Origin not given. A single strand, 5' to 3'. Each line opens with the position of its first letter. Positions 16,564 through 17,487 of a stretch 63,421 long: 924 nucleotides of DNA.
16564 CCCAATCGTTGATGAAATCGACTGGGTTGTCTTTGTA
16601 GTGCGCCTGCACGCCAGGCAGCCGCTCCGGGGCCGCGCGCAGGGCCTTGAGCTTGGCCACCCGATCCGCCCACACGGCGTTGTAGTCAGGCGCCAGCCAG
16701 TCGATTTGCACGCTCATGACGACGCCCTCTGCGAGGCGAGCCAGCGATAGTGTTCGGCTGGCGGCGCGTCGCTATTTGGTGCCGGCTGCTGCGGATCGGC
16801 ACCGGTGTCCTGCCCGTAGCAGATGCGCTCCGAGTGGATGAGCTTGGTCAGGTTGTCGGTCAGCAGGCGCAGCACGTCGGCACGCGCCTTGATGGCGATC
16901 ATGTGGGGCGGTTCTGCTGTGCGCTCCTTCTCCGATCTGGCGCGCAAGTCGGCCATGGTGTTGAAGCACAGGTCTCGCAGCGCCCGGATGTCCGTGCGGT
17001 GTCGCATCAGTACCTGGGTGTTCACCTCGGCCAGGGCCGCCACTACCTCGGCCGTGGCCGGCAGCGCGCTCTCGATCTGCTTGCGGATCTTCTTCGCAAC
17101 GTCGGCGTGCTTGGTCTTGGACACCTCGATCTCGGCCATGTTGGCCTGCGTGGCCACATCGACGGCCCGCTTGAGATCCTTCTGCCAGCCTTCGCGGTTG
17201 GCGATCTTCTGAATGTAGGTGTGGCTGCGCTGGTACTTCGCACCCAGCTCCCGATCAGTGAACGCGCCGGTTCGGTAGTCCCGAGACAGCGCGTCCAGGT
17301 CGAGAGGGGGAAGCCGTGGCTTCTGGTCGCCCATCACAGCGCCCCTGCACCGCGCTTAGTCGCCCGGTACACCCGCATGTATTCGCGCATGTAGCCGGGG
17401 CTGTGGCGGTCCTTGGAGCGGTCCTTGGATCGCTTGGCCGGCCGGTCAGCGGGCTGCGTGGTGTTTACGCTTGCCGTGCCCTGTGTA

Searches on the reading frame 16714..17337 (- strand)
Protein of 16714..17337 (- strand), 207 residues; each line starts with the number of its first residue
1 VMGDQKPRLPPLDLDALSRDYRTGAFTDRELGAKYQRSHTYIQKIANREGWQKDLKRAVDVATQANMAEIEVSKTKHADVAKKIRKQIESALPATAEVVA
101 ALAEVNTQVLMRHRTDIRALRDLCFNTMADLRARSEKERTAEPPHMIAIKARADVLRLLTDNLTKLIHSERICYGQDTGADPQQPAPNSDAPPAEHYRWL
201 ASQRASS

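Call 9: search_protein_families(library=phrogs, proteins=[window:16714-17337:-], max_evalue=0.01)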
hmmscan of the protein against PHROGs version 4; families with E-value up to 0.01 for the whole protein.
window:16714-17337:- (207 aa): 3 families
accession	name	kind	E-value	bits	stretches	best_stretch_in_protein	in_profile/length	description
phrog_1206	-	head and packaging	1.5e-20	74.9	1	12-187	7-189/207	terminase small subunit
phrog_30948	-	unknown function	8.2e-05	23.8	1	7-66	2-61/80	-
phrog_2789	-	transcription regulation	0.0042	17.4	0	19-54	64-99/255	transcriptional regulator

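Call 10: search_protein_families(library=pfam, proteins=[window:16714-17337:-], max_evalue=0.01)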
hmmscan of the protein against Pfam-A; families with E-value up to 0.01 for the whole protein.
window:16714-17337:- (207 aa): 0 families

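Call 14: find_related_loci(query=window:16714-17337:-, collection=viral_contigs, flank=6000)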
Query window:16714-17337:- (207 aa) in viral_contigs; peptide patterns used: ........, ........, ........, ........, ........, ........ (x = any residue, [..] = any of these).
15 stretches matched a pattern, but none encodes a relative of the query by tblastn (E <= 1e-3).

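Call 43: search_dna_similar(query=window:16714-17337:-, collection=phages, mode=protein, max_rows=40, max_evalue=0.001)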
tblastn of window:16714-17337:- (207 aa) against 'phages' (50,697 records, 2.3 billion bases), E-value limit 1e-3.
Records with a match: 12; places in all: 12; records where one place covers at least 80% of the query: 8.
Best place of each record, by identity: <60% 12.
By first word of the organism name: Pseudomonas 6; Enterobacter 3; Salmonella 2; Providencia 1.
By host as written in the record: Pseudomonas syringae 7C 4; Salmonella enterica subsp. diarizonae 519/03 IIIb 2; Pseudomonas aeruginosa ATCC 27853 2; Enterobacter hormaechei 1; Enterobacter cloacae complex 1; Enterobacter cloacae 1; Providencia stuartii 1.
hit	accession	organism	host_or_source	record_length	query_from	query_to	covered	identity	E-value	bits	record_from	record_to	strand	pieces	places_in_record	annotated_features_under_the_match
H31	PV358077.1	Enterobacter phage ENT1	Enterobacter hormaechei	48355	13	178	80%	29.0%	7e-6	52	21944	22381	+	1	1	record has no annotation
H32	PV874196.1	Enterobacter phage BHUENT6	Enterobacter cloacae complex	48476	13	178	80%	29.0%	7e-6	52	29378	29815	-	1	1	record has no annotation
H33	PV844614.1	Enterobacter phage BHUENT3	Enterobacter cloacae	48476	13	178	80%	29.0%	7e-6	52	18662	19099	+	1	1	record has no annotation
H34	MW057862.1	Providencia phage PSTCR7lys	Providencia stuartii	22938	13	186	84%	27.3%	2e-9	62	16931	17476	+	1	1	hypothetical protein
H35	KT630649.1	Salmonella phage SEN34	Salmonella enterica subsp. diarizonae ...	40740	13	190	86%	26.2%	3e-4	47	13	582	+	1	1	terminase small subunit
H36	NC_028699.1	Salmonella phage SEN34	Salmonella enterica subsp. diarizonae ...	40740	13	190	86%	26.2%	3e-4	47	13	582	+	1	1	terminase small subunit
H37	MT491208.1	Pseudomonas phage vB_PaeM_USP_25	Pseudomonas aeruginosa ATCC 27853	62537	6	177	83%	24.7%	5e-5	49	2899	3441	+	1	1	terminase small subunit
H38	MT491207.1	Pseudomonas phage vB_PaeM_USP_18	Pseudomonas aeruginosa ATCC 27853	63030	6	177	83%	24.7%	6e-5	49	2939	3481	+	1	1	terminase small subunit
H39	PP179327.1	Pseudomonas phage Orisa03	Pseudomonas syringae 7C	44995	11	174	79%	25.1%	1e-4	48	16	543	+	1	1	terminase small subunit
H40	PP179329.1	Pseudomonas phage Orisa01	Pseudomonas syringae 7C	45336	11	174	79%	25.1%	1e-4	48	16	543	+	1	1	terminase small subunit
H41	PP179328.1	Pseudomonas phage Orisa02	Pseudomonas syringae 7C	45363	11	174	79%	25.1%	1e-4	48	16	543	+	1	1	terminase small subunit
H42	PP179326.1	Pseudomonas phage Orimi01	Pseudomonas syringae 7C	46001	11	174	79%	25.1%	1e-4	48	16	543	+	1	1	terminase small subunit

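Call 44: get_annotated_region(hit=H36, flank=1500)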
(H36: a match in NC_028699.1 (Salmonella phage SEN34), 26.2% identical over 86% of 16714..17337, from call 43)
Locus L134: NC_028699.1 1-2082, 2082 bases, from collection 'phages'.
description: Salmonella phage SEN34, complete genome.
organism: Salmonella phage SEN34 (NCBI taxid 1647463)
taxonomy: Viruses; Duplodnaviria; Heunggongvirae; Uroviricota; Caudoviricetes; Brunovirus; Brunovirus SEN34
host: Salmonella enterica subsp. diarizonae 519/03 IIIb; source: feces; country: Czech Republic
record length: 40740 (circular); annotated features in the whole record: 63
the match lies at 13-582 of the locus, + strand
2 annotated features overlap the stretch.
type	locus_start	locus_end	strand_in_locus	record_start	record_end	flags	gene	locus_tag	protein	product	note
CDS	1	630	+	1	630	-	-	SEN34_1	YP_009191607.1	terminase small subunit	-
CDS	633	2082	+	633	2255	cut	-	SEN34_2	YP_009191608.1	terminase large subunit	-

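Call 45: get_annotated_region(hit=H37, flank=1500)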
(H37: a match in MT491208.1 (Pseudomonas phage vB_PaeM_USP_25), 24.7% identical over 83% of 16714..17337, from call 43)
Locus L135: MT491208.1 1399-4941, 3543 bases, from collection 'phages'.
description: Pseudomonas phage vB_PaeM_USP_25, complete genome.
organism: Pseudomonas phage vB_PaeM_USP_25 (NCBI taxid 2743939)
taxonomy: Viruses; Duplodnaviria; Heunggongvirae; Uroviricota; Caudoviricetes
host: Pseudomonas aeruginosa ATCC 27853; source: domestic sewage; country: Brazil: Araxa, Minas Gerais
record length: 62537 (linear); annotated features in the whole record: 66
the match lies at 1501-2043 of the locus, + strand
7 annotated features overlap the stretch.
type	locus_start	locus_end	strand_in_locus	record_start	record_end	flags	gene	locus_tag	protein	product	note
CDS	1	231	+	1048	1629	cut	-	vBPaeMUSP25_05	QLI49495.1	hypothetical protein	-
CDS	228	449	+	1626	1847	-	-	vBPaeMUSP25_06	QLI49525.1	hypothetical protein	-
CDS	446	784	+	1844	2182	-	-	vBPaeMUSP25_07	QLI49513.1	hypothetical protein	-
CDS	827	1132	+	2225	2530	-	-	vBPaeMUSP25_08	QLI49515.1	hypothetical protein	-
CDS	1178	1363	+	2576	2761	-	-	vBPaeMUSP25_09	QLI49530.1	hypothetical protein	-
CDS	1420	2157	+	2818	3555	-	-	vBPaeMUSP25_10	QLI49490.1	terminase small subunit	-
CDS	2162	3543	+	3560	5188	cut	-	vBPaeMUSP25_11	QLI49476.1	terminase large subunit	-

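Call 46: get_annotated_region(hit=H39, flank=1500)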
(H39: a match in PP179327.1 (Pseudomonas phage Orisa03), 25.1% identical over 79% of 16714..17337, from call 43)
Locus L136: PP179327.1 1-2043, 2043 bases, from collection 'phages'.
description: Pseudomonas phage Orisa03, complete genome.
organism: Pseudomonas phage Orisa03 (NCBI taxid 3138542)
taxonomy: Viruses
host: Pseudomonas syringae 7C; source: apricot soil; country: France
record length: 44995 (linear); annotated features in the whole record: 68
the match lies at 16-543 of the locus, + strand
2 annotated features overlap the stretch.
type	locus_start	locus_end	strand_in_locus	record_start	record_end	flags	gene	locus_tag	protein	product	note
CDS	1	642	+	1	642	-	-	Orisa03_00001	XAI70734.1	terminase small subunit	[Escherichia phage HK639]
CDS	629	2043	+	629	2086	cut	-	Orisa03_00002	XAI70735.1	putative terminase large subunit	[Edwardsiella phage GF-2]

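Call 47: get_annotated_region(hit=H34, flank=1500)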
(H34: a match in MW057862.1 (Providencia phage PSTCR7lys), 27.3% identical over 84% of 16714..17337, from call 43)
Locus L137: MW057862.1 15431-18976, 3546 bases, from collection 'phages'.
description: Providencia phage PSTCR7lys, partial genome.
organism: Providencia phage PSTCR7lys (NCBI taxid 2783550)
taxonomy: Viruses; Duplodnaviria; Heunggongvirae; Uroviricota; Caudoviricetes
host: Providencia stuartii; source: sewage sample; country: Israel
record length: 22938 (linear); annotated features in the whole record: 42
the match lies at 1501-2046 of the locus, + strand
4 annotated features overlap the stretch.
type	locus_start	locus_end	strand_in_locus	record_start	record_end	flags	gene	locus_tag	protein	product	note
CDS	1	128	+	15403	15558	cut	-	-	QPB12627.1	hypothetical protein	-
CDS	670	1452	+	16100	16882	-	-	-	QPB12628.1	hypothetical protein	Phage protein (ACLAME 496)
CDS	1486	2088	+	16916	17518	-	-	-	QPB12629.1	hypothetical protein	FIG00947692: hypothetical protein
CDS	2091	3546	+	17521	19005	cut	-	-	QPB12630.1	terminase large subunit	-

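Call 48: get_annotated_region(hit=H31, flank=1500)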
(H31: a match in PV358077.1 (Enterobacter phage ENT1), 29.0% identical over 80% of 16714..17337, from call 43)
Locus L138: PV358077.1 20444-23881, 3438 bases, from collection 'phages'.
description: UNVERIFIED: Enterobacter phage ENT1, complete genome.
organism: Enterobacter phage ENT1 (NCBI taxid 3445837)
taxonomy: Viruses
host: Enterobacter hormaechei; source: -; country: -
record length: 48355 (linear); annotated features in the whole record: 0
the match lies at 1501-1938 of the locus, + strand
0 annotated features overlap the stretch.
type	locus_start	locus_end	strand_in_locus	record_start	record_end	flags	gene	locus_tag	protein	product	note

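Call 55: search_solved_structures(query=window:16714-17337:-, max_evalue=1)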
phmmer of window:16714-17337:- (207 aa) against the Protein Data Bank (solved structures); distinct sequences matched with E-value up to 1: 0.

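Call 56: search_protein_families(library=ncbifam, proteins=[window:16714-17337:-], max_evalue=0.01)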
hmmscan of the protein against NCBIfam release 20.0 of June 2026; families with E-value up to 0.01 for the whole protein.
window:16714-17337:- (207 aa): 1 family
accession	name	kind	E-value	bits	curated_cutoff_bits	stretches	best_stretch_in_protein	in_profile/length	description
NF047835.1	UbiqAccUbiK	equivalog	0.0095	16.3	100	0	55-142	4-87/91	ubiquinone biosynthesis accessory factor UbiK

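Call 58: find_related_loci(query=A3, collection=genome_contigs, flank=3000)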
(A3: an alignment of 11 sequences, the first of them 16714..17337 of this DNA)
Query A3 (207 aa) in genome_contigs; peptide patterns used: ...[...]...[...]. (x = any residue, [..] = any of these).
367 stretches matched a pattern; 161 encode a relative of the query (tblastn E <= 1e-3); the best 80 are kept; 80 distinct loci.
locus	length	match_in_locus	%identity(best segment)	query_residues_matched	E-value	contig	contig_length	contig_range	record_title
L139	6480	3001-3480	32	13-177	4e-16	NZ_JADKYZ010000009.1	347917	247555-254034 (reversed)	Diaphorobacter caeni strain NR2-3-3-1 contig9, whole genome shotgun sequence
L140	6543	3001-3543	31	10-177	6e-16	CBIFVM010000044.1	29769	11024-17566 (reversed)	MAG TPA_asm: uncultured Pseudomonas sp. isolate ERR14720252_binner12_Refined_13 genome assembly, contig: ERZ27336788.318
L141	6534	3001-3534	32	13-184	2e-15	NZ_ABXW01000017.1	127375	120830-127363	Providencia alcalifaciens DSM 30120 P_alcalifaciens-1.0_Cont20.1, whole genome shotgun sequence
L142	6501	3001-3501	29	13-197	6e-15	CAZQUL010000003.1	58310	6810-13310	MAG TPA_asm: uncultured Gammaproteobacteria bacterium isolate SRP257259_co1_238 genome assembly, contig: NODE_491_length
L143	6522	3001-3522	30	13-177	8e-15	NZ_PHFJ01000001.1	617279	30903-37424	Proteus penneri strain ATCC 33519 Scaffold1_1, whole genome shotgun sequence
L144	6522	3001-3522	30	13-177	7e-15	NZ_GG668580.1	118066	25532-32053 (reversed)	Proteus mirabilis ATCC 29906 SCAFFOLD5, whole genome shotgun sequence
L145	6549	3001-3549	26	7-175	8e-15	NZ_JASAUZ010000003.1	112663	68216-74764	Comamonas halotolerans strain NoAH 11, whole genome shotgun sequence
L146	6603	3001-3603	27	1-197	2e-14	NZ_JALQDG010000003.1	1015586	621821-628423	Caballeronia sp. INDeC2 NODE_1_length_1015586_cov_71.3775, whole genome shotgun sequence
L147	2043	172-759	27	2-186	3e-14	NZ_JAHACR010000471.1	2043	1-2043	MAG: Burkholderia sp. isolate L2_041_000G1_dasL2_041_000G1_concoct_54 L2_041_000G1_scaffold_14001, whole genome shotgun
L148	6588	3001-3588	28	13-201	4e-14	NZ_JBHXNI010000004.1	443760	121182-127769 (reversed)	Achromobacter sp. NPDC058515 NPDC058515_T40_C11.ctg-0004, whole genome shotgun sequence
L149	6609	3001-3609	29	2-195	6e-14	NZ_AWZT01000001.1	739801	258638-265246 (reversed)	Paraburkholderia dilworthii strain WSM3556 BurW3556DRAFT_scaffold_0.1_C, whole genome shotgun sequence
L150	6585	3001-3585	28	1-187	9e-14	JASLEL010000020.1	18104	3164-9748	MAG: Aquirhabdus sp. isolate SHSU.bins.219 k141_25783, whole genome shotgun sequence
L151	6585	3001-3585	28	13-198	1e-13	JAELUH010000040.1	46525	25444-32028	Herbaspirillum sp. ASV7 NODE_40_length_46525_cov_16.513557, whole genome shotgun sequence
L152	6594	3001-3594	28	13-198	2e-13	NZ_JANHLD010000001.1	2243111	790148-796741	Pseudomonas putida strain 31753 31753_v2_1, whole genome shotgun sequence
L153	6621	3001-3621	29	5-186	1e-13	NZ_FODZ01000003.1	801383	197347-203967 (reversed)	Luteibacter sp. UNC138MFCol5.1, whole genome shotgun sequence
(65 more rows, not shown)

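Call 74: find_related_loci(query=window:16714-17337:-, collection=metagenome_contigs, flank=4000)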
Query window:16714-17337:- (207 aa) in metagenome_contigs; peptide patterns used: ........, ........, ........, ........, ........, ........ (x = any residue, [..] = any of these).
228 stretches matched a pattern, but none encodes a relative of the query by tblastn (E <= 1e-3).

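Call 75: find_homologous_proteins(query=window:16714-17337:-, max_evalue=1e-10)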
Query window:16714-17337:- (207 aa): 15 proteins with E <= 1e-10 among 974 candidates.
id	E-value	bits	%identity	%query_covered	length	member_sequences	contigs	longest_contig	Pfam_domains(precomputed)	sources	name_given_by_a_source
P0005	7.8e-117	406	90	100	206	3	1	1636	-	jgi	jgi:hypothetical protein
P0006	4.7e-44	169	52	82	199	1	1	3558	-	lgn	-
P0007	6.1e-42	162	48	88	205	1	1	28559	-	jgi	jgi:hypothetical protein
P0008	8.8e-42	161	61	59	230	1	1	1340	-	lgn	-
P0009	2.8e-40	157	61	62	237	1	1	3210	-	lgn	-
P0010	3.1e-38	150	46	85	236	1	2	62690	-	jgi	jgi:hypothetical protein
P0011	6.4e-38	149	46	85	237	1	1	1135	-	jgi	jgi:hypothetical protein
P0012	5.4e-37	146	45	85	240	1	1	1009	-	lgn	-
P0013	2.0e-36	144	44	87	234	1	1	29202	-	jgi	jgi:hypothetical protein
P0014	4.5e-36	143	43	86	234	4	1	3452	-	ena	-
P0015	6.3e-36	142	41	98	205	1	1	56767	-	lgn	-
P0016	1.1e-35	142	44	81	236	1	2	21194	-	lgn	-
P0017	1.8e-32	131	45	83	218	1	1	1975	-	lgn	-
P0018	7.6e-32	129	55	54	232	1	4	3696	-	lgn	-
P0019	1.7e-30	125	46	78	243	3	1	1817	-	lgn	-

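Call 77: find_encoding_contigs(protein=P0007, flank=5000, max_places=2)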
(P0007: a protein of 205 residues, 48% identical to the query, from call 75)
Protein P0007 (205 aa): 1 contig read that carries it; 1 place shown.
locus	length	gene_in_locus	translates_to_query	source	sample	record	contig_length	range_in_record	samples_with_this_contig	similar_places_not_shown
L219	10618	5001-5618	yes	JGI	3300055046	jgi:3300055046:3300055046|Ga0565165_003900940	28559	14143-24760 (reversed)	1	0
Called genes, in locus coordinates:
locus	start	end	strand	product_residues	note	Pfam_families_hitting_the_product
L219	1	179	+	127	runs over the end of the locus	-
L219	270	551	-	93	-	-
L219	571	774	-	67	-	-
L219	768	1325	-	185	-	-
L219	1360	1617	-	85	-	-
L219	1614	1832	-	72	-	-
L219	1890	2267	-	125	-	-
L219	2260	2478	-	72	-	-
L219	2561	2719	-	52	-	-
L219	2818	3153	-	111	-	-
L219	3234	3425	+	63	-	-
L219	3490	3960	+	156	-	-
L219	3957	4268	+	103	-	PF21825:Sequestin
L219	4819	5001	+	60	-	-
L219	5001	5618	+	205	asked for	-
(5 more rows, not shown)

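Call 78: find_encoding_contigs(protein=P0010, flank=5000, max_places=2)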
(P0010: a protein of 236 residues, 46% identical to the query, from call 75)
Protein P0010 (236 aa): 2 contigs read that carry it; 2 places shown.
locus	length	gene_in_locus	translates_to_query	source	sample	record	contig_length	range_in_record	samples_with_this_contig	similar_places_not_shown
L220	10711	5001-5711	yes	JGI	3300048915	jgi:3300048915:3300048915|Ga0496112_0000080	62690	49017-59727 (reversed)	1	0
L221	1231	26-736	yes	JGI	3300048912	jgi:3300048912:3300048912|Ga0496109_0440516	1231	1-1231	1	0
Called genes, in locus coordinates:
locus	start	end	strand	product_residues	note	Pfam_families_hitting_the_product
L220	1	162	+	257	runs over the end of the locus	-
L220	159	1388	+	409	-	PF10765:Phage_P22_NinX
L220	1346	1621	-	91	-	-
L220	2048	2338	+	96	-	-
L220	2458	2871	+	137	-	PF16083:Phage_holin_3_3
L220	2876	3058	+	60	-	-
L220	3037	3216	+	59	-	-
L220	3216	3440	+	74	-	-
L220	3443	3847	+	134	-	PF18925:DUF5675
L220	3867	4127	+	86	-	-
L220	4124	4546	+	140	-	-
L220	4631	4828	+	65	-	-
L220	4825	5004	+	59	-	-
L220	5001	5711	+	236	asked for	-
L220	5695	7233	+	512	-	-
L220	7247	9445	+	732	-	PF16510:P22_portal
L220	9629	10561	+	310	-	-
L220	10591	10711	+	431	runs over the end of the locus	PF13252:Phage_capsid_3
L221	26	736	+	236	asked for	-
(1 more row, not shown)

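Call 79: find_encoding_contigs(protein=P0015, flank=5000, max_places=2)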
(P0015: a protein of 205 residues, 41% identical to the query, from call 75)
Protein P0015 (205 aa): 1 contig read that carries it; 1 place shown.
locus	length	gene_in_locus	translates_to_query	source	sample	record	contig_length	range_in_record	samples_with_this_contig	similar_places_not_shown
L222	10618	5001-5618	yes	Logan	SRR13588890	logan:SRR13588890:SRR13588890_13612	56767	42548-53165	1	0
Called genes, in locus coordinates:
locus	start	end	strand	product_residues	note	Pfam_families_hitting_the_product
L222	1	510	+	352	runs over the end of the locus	PF01385:OrfB_IS605, PF07282:Cas12f1-like_TNB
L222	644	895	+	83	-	-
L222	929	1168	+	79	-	-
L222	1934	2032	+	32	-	-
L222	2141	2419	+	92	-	-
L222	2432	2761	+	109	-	-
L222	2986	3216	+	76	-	-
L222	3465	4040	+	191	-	-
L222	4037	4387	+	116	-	-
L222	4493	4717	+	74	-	-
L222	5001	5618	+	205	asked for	-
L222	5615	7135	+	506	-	-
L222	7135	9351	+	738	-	-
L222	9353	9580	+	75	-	-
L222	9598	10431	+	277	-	-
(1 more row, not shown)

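Call 80: find_encoding_contigs(protein=P0006, flank=5000, max_places=2)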
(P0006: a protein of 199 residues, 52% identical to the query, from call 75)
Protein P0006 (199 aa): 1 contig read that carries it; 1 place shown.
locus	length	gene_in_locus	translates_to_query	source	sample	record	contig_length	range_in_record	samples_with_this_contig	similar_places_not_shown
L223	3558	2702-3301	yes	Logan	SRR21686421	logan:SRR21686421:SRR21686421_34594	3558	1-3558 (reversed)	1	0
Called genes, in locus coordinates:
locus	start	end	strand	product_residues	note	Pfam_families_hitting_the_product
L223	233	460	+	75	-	-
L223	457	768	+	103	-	-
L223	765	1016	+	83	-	-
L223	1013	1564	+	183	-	PF21825:Sequestin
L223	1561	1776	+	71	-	-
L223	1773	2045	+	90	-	-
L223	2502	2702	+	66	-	-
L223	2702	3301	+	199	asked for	-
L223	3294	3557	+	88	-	?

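Call 103: predict_structure(alignment_id=A7)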
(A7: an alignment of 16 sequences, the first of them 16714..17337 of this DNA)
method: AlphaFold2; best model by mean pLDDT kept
length: 207 residues; sequences in the alignment: 16
mean_pLDDT: 73.8   pTM: 0.49
mean pLDDT of the five models: 73.8, 70.0, 68.3, 68.2, 65.5
residues with pLDDT >= 90: 16; 70-90: 126; 50-70: 47; < 50: 18
segments of 3 or more residues with pLDDT < 50: 178-192
pLDDT, mean of each block of 10 residues (from residue 1): 60 87 86 91 87 76 77 74 69 62 78 85 88 76 68 87 82 59 41 56 56
secondary structure, 60 per line:
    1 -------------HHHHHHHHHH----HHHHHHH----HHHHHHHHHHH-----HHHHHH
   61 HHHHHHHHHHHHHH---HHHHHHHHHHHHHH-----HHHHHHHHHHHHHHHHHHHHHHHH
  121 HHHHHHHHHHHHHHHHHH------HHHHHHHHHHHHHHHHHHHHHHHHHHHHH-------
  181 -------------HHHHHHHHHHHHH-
elements in order: H14-23 H28-34 H39-49 H55-74 H78-91 H97-138 H145-173 H194-206

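Call 106: fold_search(model_id=the predicted structure, library=pdb)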
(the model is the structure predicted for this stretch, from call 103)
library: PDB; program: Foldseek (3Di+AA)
matches with E <= 10: 40; with E <= 0.001: 0
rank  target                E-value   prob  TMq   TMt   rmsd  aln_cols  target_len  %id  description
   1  3tp0                  7.9e-01  0.16  0.19  0.20  17.4       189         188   16  Structural activation of the transcriptional repressor EthR from M. tuberculosis by single amino-acid change mimicking n (released 2011-12-21)
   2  1u9n                  9.2e-01  0.13  0.18  0.19  17.5       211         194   15  Crystal structure of the transcriptional regulator EthR in a ligand bound conformation opens therapeutic perspectives ag (released 2004-11-16)
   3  5mym_C                2.1e+00  0.08  0.19  0.19  16.5       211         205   15  Structure of Transcriptional Regulatory Repressor Protein - EthR from Mycobacterium Tuberculosis in complex with compo (released 2017-10-25)
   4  4m3g                  2.6e+00  0.08  0.18  0.19  16.7       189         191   14  Rapid and efficient design of new inhibitors of Mycobacterium tuberculosis transcriptional repressor EthR using fragment (released 2014-06-25)
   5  9qwr_A                2.7e+00  0.08  0.17  0.22  23.7       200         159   14  MIC60 helical bundle dimer (released 2026-02-25)
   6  7oya_N2               3.2e+00  0.20  0.17  0.23   8.7       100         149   17  Cryo-EM structure of the 1 hpf zebrafish embryo 80S ribosome (released 2022-07-13)
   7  1wle_A                3.4e+00  0.25  0.28  0.13  14.2       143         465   18  Crystal Structure of mammalian mitochondrial seryl-tRNA synthetase complexed with seryl-adenylate (released 2005-09-06)
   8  6ixe                  3.4e+00  0.07  0.18  0.18  29.3       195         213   14  Crystal structure of SeMet apo SH3BP5 (I41) (released 2019-03-20)
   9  9qwr_B                3.7e+00  0.07  0.18  0.21  23.9       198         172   14  MIC60 helical bundle dimer (released 2026-02-25)
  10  5mym_B                3.7e+00  0.06  0.19  0.19  16.4       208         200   16  Structure of Transcriptional Regulatory Repressor Protein - EthR from Mycobacterium Tuberculosis in complex with compo (released 2017-10-25)
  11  7r81_O2               4.1e+00  0.15  0.21  0.27   9.2       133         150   16  Structure of the translating Neurospora crassa ribosome arrested by cycloheximide (released 2021-12-01)
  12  3g6b_B                4.1e+00  0.05  0.16  0.16  33.8       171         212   16  Crystal structure of a Soluble Chemoreceptor from Thermotoga maritima Asn217Ile mutant (released 2009-07-28)
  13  8v8v_D                4.8e+00  0.04  0.19  0.15  16.7       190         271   14  PI3Ka H1047R co-crystal structure with inhibitor in cryptic pocket near H1047R (compound 7). (released 2024-03-20)
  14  4gwp_A                5.1e+00  0.47  0.32  0.56  16.1       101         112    9  Structure of the Mediator Head Module from S. cerevisiae (released 2012-10-31)
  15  3lsg_A                5.1e+00  0.15  0.17  0.30   4.8        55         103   20  The crystal structure of the C-terminal domain of the two-component response regulator yesN from Fusobacterium nucleat (released 2010-02-23)
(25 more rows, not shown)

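Call 109: fold_search(model_id=the predicted structure, library=viral)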
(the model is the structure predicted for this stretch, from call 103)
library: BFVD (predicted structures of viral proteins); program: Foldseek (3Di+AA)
matches with E <= 10: 147; with E <= 0.001: 1
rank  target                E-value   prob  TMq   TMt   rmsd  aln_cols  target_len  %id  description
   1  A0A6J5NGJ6            4.0e-04  1.00  0.27  0.22  25.1       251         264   22  Terminase small subunit [uncultured Caudovirales phage]
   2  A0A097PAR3            2.7e-01  0.77  0.35  0.12  16.9       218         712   13  Lysozyme-like domain vision structural protein [Delftia phage RG-2014]
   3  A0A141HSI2            4.8e-01  0.28  0.19  0.17  14.0       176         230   17  (no name in the UniProt tables at hand)
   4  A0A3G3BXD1            5.1e-01  0.96  0.20  0.18   6.1        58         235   22  (no name in the UniProt tables at hand)
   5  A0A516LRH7            5.3e-01  0.80  0.20  0.40  12.5       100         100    7  (no name in the UniProt tables at hand)
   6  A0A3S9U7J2            7.7e-01  0.44  0.20  0.21   9.6       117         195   15  (no name in the UniProt tables at hand)
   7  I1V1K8                9.4e-01  0.33  0.21  0.28  12.8       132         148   14  Immunity repressor [Mycobacterium phage SWU1]
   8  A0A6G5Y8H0            9.9e-01  0.51  0.20  0.30   9.3       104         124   16  (no name in the UniProt tables at hand)
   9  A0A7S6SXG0            9.9e-01  0.47  0.35  0.28  13.7       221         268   11  (no name in the UniProt tables at hand)
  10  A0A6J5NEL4            9.9e-01  0.38  0.19  0.17   9.4       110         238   18  GcrA cell cycle regulator [uncultured Caudovirales phage]
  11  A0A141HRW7            9.9e-01  0.11  0.18  0.21  15.4       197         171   15  (no name in the UniProt tables at hand)
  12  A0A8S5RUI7            1.1e+00  0.33  0.17  0.11  12.1       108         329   16  (no name in the UniProt tables at hand)
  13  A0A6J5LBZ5            1.3e+00  0.15  0.26  0.06  22.3       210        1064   17  Caudovirus, tape measure, N-terminal [uncultured Caudovirales phage]
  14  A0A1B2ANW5            1.5e+00  0.33  0.19  0.29   7.1       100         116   18  (no name in the UniProt tables at hand)
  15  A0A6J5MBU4            1.6e+00  0.97  0.20  0.26   1.7        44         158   20  GcrA cell cycle regulator [uncultured Caudovirales phage]
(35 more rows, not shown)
